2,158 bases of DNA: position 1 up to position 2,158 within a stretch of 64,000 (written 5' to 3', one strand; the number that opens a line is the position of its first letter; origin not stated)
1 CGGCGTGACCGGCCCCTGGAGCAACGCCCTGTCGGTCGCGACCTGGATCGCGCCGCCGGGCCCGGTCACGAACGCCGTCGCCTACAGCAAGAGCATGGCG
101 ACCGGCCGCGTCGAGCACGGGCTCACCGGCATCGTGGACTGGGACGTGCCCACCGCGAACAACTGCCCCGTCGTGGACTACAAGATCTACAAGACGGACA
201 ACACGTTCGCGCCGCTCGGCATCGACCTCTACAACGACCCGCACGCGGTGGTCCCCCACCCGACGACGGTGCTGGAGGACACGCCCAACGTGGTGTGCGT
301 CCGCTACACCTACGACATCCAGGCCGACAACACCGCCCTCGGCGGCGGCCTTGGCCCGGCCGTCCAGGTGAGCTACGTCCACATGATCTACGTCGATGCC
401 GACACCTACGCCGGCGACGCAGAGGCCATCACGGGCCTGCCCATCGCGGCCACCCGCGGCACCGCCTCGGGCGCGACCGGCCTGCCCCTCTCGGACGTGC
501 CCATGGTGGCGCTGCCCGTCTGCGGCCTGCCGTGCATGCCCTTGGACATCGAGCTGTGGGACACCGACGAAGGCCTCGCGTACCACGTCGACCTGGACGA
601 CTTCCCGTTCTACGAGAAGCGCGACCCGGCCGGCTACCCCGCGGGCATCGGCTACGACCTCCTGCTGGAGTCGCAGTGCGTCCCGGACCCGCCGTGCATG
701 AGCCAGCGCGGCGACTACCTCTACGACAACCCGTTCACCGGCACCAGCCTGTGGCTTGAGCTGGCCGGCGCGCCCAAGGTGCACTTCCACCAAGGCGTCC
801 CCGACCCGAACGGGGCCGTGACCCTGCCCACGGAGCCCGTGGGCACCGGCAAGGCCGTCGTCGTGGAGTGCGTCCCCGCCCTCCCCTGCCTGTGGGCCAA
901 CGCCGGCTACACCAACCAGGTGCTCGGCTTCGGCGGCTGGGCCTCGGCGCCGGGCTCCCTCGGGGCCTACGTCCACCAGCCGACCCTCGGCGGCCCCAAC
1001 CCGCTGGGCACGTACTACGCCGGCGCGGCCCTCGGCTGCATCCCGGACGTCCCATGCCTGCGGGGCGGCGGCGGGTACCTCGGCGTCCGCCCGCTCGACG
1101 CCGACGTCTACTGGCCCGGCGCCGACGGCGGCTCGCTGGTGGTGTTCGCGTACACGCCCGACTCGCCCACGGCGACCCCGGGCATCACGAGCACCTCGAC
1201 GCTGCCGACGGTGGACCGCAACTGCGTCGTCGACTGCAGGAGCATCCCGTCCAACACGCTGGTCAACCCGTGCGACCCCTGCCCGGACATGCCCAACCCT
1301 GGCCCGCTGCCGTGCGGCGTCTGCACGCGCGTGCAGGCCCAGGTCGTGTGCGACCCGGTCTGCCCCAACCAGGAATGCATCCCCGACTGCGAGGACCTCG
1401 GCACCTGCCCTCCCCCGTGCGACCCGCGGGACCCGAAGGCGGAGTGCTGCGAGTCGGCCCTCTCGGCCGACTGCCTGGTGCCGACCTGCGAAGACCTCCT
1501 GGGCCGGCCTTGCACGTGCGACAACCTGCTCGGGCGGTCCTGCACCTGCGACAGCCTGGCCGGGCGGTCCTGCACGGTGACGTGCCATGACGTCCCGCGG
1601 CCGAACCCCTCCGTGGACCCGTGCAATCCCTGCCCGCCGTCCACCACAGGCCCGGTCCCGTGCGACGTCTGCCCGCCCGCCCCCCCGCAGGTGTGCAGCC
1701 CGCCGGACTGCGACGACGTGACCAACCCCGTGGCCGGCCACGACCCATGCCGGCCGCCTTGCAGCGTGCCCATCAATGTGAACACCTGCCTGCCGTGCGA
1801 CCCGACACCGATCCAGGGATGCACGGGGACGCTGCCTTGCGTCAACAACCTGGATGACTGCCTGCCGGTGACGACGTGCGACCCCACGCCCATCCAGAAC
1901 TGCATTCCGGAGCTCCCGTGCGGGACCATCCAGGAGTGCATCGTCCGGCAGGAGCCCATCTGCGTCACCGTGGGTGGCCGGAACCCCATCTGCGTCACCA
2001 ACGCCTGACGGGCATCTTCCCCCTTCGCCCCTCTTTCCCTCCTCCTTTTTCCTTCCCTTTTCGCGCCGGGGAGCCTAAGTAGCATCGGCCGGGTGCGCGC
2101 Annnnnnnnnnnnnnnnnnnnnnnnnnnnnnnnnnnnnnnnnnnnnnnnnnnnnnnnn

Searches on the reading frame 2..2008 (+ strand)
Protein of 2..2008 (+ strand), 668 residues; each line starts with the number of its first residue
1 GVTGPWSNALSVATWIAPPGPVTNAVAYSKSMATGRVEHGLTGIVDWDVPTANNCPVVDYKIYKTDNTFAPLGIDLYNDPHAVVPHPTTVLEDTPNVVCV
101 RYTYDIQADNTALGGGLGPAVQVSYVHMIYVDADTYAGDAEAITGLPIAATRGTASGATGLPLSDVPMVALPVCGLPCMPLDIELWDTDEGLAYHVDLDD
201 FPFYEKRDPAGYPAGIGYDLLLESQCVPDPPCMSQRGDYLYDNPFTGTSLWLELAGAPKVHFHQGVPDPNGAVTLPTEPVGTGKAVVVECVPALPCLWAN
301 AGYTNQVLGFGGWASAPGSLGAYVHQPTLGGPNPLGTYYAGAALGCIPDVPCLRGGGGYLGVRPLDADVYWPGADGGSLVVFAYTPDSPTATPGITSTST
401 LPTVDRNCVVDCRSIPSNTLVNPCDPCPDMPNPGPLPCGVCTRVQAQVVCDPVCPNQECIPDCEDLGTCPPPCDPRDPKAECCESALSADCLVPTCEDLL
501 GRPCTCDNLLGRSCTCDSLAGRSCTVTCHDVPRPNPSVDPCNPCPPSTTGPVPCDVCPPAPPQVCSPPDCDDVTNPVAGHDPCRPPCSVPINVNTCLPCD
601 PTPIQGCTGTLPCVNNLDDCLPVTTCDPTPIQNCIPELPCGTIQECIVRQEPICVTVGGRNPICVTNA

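Call 16: search_protein_families(library=pfam, proteins=[window:2-2008:+])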
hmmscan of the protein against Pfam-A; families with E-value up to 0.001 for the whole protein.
window:2-2008:+ (668 aa): 0 families

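Call 47: find_homologous_proteins(query=window:2-2008:+, max_evalue=1e-10)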
Query window:2-2008:+: 8000 candidates shared short words with the query, none scored E <= 1e-10.
